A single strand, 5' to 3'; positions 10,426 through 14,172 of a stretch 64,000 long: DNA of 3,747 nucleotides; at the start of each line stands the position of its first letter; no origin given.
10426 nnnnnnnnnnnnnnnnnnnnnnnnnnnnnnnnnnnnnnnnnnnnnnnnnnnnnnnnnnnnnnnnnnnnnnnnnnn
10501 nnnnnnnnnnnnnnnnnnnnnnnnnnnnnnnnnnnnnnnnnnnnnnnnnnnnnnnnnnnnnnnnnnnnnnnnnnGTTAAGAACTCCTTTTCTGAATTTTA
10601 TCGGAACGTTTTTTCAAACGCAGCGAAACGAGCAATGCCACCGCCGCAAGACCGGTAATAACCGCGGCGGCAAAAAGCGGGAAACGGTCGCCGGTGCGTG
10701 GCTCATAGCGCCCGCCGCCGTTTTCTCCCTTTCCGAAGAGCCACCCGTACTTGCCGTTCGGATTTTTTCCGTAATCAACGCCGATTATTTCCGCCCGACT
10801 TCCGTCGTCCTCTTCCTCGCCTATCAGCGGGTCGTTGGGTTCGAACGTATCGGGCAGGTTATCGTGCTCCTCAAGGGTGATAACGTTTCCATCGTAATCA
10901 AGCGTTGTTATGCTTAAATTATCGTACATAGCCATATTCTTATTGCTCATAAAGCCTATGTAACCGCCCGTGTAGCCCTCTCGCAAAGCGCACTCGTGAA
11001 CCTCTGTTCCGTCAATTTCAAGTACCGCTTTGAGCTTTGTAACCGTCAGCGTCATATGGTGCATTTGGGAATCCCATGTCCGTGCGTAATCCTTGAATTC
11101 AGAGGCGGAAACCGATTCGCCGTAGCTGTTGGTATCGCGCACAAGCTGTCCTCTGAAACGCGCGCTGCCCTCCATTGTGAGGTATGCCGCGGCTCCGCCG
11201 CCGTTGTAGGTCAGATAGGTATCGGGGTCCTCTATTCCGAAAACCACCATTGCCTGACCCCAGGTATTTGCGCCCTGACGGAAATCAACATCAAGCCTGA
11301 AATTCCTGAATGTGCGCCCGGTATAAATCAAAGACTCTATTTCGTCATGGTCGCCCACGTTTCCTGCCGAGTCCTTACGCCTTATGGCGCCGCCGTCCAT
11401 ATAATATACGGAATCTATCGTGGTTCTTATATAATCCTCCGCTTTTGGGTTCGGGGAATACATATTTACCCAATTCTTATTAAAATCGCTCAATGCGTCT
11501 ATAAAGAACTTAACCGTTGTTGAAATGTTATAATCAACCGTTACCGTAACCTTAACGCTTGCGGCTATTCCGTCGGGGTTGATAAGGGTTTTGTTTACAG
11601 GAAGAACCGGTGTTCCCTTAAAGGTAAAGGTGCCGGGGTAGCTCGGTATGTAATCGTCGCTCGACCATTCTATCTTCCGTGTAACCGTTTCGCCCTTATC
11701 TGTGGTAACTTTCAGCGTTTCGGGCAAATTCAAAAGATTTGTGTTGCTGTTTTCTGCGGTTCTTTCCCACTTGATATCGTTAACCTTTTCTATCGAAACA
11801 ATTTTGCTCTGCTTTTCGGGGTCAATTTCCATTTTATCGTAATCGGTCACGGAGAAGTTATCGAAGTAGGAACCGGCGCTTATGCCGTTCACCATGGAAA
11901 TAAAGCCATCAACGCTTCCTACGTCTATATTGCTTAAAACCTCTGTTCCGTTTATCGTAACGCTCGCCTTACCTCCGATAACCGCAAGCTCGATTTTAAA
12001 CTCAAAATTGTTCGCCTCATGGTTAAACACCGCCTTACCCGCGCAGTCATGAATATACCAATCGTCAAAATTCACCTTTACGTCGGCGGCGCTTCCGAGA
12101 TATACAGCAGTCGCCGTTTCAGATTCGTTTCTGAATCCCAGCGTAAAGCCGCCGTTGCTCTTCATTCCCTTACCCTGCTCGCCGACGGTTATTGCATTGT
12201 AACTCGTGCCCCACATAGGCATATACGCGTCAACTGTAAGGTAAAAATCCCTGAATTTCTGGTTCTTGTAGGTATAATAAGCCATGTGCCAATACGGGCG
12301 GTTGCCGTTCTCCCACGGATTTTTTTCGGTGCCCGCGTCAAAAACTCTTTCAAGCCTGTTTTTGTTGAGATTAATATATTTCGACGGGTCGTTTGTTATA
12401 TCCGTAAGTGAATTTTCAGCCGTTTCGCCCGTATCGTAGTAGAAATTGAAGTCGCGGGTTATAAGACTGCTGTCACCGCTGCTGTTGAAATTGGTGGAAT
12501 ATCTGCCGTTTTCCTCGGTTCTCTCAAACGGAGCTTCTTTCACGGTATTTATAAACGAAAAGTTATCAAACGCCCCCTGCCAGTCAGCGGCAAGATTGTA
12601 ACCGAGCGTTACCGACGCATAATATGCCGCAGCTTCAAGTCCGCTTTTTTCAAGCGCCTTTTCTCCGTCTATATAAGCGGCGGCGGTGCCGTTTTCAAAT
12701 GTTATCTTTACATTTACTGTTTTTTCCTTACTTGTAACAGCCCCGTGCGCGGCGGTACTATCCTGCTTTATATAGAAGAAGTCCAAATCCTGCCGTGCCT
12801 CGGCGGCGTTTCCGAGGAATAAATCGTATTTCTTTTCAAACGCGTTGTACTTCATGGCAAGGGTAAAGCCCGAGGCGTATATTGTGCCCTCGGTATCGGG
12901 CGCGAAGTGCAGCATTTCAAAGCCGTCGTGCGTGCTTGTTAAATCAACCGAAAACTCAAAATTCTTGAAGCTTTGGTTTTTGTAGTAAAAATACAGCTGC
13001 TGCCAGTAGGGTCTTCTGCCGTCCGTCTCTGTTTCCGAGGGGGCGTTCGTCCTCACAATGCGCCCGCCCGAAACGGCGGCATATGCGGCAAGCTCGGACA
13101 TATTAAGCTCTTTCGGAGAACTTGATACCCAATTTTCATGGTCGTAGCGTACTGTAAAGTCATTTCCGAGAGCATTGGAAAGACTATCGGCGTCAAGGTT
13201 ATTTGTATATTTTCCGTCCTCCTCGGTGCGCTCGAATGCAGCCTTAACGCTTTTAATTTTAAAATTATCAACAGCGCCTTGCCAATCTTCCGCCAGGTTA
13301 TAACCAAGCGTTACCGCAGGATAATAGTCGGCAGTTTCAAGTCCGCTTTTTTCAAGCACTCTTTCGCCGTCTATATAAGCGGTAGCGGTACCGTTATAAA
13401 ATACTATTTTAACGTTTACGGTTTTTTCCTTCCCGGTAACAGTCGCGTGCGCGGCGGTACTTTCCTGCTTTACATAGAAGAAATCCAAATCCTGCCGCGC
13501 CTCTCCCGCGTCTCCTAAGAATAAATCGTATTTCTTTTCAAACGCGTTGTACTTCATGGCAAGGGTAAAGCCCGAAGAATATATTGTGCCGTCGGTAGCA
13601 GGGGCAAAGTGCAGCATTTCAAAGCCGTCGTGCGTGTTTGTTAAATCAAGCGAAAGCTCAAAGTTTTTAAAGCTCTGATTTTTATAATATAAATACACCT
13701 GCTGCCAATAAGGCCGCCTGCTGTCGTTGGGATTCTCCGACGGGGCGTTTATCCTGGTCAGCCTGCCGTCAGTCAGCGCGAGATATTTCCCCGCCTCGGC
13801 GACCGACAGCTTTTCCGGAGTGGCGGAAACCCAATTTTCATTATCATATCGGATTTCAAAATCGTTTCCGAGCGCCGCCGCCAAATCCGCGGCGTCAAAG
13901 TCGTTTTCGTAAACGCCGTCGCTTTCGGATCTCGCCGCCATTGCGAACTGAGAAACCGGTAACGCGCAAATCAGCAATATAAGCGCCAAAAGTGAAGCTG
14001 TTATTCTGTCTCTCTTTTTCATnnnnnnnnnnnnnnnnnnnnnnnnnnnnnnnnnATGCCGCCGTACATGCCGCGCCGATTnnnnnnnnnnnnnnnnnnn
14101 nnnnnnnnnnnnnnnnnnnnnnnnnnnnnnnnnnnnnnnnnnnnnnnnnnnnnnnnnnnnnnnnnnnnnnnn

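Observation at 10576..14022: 1148-aa anchored protein built from four DUF1080/LamG-like jelly-roll modules with a C-terminal single TM helix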

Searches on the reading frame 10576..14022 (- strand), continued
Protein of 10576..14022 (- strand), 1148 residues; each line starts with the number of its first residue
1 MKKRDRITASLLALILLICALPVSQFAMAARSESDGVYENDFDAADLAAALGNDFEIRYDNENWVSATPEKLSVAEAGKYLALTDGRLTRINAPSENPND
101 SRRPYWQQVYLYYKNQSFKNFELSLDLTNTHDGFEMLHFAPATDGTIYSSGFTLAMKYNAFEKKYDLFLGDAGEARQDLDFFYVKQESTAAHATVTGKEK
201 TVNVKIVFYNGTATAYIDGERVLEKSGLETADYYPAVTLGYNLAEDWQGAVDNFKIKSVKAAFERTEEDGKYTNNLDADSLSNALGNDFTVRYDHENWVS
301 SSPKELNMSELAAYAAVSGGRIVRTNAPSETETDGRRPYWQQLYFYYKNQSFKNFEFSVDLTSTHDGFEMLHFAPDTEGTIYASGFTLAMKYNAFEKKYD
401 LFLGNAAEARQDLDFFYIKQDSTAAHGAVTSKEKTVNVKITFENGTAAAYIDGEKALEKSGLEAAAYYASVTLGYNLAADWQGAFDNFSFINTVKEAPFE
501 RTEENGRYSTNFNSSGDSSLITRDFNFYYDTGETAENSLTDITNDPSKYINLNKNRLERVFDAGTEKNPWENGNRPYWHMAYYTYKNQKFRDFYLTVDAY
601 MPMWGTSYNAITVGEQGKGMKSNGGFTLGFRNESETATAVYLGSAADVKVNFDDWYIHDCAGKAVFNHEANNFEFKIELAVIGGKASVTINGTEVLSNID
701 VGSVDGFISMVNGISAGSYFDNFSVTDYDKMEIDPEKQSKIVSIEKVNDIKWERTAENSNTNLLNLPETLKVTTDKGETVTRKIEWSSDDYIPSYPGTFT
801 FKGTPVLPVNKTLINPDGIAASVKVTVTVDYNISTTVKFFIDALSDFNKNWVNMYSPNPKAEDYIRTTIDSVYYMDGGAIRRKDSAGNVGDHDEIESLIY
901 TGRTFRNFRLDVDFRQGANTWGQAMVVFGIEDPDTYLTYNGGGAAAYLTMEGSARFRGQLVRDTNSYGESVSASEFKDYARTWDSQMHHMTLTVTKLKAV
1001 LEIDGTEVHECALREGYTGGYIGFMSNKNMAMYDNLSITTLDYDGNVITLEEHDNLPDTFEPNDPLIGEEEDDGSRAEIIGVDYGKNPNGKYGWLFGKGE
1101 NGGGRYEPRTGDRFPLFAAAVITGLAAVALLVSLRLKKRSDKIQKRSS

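Call 71: find_encoding_contigs(protein=P0002, flank=10000, max_places=3)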
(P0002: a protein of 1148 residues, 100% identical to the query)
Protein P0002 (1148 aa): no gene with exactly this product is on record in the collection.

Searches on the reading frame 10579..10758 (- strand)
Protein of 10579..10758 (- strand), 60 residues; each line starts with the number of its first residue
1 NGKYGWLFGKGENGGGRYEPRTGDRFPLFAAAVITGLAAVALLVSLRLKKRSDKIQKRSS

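Call 65: search_protein_families(library=ncbifam, proteins=[window:10579-10758:-], max_evalue=10)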
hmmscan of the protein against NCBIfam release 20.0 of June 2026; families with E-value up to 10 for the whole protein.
seq(60 aa): 1 family
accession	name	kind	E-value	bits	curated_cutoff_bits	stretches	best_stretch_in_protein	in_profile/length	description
TIGR01167.1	LPXTG_anchor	domain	0.065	13.9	15.9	1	20-51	3-34/34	LPXTG cell wall anchor domain-containing protein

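Call 66: search_protein_families(library=pfam, proteins=[window:10579-10758:-], max_evalue=10)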
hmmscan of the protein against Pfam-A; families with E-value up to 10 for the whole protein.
seq(60 aa): 0 families

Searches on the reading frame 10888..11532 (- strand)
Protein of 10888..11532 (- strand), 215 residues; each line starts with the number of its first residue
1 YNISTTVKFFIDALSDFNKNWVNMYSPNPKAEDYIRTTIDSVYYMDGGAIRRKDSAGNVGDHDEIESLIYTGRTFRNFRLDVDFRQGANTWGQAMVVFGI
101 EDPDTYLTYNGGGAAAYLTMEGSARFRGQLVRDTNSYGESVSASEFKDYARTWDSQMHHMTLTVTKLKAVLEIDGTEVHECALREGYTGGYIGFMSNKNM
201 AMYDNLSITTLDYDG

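Call 22: search_solved_structures(query=window:10888-11532:-, max_evalue=10, show_alignments=1)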
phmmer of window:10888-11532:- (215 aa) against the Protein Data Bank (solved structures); distinct sequences matched with E-value up to 10: 3.
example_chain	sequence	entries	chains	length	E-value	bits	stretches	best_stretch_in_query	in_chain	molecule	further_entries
6g6o_A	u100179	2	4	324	0.0065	19.3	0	126-149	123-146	Ika8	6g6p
8v31_A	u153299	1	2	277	0.059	16.2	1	35-87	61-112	Glycosyl hydrolase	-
3t0p_A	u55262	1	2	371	0.21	14.4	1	6-38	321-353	DNA polymerase III, beta subunit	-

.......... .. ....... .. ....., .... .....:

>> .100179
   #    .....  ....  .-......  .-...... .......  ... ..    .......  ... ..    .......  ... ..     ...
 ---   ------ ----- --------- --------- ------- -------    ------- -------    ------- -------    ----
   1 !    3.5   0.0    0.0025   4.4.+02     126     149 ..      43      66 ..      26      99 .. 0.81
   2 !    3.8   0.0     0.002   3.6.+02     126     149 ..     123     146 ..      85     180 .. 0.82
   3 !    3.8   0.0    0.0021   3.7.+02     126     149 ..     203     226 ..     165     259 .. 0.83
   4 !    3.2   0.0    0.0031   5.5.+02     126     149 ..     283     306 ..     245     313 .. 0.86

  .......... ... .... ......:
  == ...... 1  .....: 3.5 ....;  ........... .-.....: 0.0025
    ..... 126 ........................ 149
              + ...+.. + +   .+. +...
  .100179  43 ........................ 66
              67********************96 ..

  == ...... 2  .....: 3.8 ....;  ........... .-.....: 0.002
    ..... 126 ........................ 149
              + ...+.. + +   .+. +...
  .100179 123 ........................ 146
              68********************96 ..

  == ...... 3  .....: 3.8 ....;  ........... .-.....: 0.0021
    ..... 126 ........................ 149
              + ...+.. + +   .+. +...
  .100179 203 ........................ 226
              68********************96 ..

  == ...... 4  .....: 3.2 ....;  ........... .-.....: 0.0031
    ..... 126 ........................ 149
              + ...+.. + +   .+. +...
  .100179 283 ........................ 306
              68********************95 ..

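Call 41: find_homologous_proteins(query=window:10888-11532:-, max_evalue=0.001)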
Query window:10888-11532:- (215 aa): 1 proteins with E <= 0.001 among 210 candidates.
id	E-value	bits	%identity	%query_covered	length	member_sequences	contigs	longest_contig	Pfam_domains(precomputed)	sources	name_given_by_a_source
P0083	3.6e-101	355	73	100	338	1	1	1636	PF06439.19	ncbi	ncbi:MAG: family 16 glycoside hydrolase, partial [Acutalibacteraceae bacterium]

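Call 45: search_solved_structures(query=A2, max_evalue=10, show_alignments=4)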
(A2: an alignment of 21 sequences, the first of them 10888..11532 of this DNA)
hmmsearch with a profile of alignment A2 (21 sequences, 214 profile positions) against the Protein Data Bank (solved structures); distinct sequences matched with E-value up to 10: 12.
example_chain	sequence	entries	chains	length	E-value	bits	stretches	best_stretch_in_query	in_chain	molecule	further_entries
3imm_A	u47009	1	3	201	0.001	22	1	70-183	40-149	Putative secreted glycosylhydrolase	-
3r05_A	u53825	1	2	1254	0.0032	20.3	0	148-179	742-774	Neurexin-1-alpha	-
3qcw_A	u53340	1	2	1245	0.0058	19.5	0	149-179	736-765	Neurexin-1-alpha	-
4jqt_A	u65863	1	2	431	0.0059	19.5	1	39-87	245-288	putative glycosyl hydrolase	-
3poy_A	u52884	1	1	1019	0.0077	19.1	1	148-179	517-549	Neurexin-1-alpha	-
9h8i_A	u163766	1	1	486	0.024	17.5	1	122-211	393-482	Endolevansase LevB1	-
8v31_A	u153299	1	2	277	0.026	17.4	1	35-101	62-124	Glycosyl hydrolase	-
3u1x_A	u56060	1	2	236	0.06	16.2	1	41-91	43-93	putative glycosyl hydrolase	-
2r16_A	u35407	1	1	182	0.11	15.3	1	149-180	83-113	Neurexin-1-alpha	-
3h3l_A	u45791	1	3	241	0.13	15.1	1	38-181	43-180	PUTATIVE SUGAR HYDROLASE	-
5hon_A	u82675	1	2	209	0.16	14.8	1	149-198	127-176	Extracellular arabinanase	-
3s5q_A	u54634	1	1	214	0.36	13.7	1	70-182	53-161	Putative glycosylhydrolase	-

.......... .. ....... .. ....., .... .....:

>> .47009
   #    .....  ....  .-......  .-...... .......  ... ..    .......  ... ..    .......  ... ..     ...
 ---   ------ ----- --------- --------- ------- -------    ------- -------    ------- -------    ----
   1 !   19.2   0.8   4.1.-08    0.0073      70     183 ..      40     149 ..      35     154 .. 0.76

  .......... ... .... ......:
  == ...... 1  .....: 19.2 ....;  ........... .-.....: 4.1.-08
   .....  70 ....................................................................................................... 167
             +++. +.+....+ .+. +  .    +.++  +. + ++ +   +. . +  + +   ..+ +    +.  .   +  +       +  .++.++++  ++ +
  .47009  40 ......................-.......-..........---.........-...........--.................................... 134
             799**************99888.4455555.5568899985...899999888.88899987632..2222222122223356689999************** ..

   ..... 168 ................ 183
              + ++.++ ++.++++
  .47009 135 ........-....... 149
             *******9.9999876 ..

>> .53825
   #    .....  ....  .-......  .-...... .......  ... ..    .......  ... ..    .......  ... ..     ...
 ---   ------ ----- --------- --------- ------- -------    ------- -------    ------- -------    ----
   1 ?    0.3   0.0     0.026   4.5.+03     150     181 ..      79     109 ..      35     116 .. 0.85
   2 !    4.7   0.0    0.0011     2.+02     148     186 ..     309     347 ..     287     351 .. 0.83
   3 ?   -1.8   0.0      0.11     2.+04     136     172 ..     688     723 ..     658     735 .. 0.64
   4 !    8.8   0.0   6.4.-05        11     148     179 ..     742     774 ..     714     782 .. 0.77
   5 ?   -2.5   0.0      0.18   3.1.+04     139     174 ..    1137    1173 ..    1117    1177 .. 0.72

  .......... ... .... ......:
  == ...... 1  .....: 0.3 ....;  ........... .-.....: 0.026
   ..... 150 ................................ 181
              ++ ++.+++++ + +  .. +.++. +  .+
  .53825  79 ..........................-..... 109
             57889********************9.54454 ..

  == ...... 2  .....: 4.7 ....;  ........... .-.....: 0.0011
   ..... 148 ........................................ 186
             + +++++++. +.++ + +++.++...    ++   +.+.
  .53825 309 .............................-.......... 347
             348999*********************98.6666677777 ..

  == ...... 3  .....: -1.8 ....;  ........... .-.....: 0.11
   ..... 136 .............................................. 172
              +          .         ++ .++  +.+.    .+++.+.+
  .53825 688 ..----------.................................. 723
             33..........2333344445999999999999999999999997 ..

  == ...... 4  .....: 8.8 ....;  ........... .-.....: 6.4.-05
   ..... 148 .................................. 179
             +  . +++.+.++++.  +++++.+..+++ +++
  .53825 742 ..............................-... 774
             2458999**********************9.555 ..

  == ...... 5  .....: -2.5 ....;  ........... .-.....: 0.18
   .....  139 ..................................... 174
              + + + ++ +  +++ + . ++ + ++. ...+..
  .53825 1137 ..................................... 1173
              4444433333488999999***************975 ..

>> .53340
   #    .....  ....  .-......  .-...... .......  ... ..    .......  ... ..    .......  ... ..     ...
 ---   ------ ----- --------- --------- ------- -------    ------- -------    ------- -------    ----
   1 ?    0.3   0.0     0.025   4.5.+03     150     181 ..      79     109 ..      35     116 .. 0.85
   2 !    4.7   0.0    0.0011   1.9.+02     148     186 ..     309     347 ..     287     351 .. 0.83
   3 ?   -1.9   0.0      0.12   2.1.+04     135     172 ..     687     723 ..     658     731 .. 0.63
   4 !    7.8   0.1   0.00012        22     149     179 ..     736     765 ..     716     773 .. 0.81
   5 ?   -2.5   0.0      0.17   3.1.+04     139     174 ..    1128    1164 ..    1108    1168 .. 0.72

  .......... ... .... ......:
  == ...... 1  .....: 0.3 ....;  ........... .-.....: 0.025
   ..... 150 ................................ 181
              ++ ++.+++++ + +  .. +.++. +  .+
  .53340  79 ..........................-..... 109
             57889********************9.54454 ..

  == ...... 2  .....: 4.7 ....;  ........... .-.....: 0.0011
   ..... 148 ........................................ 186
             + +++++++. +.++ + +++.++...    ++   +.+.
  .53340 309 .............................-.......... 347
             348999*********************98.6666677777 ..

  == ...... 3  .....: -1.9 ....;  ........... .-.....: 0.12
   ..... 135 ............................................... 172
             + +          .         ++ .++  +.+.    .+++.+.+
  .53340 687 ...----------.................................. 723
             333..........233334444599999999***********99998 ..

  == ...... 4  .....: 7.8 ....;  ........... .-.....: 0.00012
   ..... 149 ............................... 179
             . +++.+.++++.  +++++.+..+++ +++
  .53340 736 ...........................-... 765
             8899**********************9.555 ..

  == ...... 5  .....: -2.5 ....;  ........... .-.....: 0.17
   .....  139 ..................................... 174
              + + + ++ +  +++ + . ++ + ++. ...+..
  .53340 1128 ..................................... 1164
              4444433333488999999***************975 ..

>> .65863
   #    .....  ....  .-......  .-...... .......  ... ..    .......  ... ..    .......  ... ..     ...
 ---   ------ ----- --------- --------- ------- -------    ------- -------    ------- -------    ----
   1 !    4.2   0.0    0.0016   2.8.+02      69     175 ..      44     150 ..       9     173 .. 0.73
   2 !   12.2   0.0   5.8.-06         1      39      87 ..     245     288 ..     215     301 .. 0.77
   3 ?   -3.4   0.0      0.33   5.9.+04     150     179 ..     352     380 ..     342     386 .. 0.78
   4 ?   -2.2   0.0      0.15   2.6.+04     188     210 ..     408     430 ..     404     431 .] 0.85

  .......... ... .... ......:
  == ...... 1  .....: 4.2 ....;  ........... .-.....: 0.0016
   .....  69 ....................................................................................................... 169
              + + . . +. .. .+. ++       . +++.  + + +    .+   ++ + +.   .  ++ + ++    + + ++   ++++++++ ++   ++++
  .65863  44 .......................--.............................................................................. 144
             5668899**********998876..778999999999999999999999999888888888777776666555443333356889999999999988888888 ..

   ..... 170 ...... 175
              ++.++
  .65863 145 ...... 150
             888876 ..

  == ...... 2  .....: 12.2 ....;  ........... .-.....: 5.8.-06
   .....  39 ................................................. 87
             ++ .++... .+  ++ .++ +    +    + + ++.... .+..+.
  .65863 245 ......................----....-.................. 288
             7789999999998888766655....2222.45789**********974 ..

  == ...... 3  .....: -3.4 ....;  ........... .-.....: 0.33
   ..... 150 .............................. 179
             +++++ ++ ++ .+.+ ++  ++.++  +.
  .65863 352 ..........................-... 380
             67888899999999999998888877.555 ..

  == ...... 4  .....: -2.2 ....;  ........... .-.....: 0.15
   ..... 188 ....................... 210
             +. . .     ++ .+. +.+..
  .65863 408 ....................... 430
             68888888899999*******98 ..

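Call 57: predict_structure(alignment_id=A3)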
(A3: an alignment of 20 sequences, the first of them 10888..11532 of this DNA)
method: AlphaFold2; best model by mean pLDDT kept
length: 215 residues; sequences in the alignment: 20
mean_pLDDT: 91.6   pTM: 0.89
mean pLDDT of the five models: 91.6, 91.4, 91.0, 90.4, 90.3
residues with pLDDT >= 90: 167; 70-90: 40; 50-70: 7; < 50: 1
segments of 3 or more residues with pLDDT < 50: none
pLDDT, mean of each block of 10 residues (from residue 1): 84 88 93 93 92 67 88 96 91 94 96 96 96 92 93 95 97 97 95 93 95 77
secondary structure, 60 per line:
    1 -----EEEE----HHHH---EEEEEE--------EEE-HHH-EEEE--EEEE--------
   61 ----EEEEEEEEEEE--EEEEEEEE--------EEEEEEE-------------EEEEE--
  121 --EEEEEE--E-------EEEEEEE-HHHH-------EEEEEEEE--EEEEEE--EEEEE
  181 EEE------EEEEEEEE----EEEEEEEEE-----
elements in order: E6-9 H14-17 E21-26 E35-37 E43-46 E49-52 E65-75 E78-85 E94-100 E114-118 E123-128 E139-145 H147-150 E158-165 E168-173 E176-183 E190-197 E202-210

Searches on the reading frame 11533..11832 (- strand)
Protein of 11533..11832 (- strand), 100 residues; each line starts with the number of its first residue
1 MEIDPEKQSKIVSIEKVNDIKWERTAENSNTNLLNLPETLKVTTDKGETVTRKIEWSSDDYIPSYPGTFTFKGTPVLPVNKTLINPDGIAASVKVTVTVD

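Call 79: search_protein_families(library=pfam, proteins=[window:11533-11832:-], max_evalue=0.01)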
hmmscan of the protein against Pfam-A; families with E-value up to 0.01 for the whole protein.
window:11533-11832:- (100 aa): 1 family
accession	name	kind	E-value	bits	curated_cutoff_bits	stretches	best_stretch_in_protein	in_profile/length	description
PF07532.17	Big_4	-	2.2e-07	30.7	22.1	1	20-74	4-55/59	Bacterial Ig-like domain (group 4)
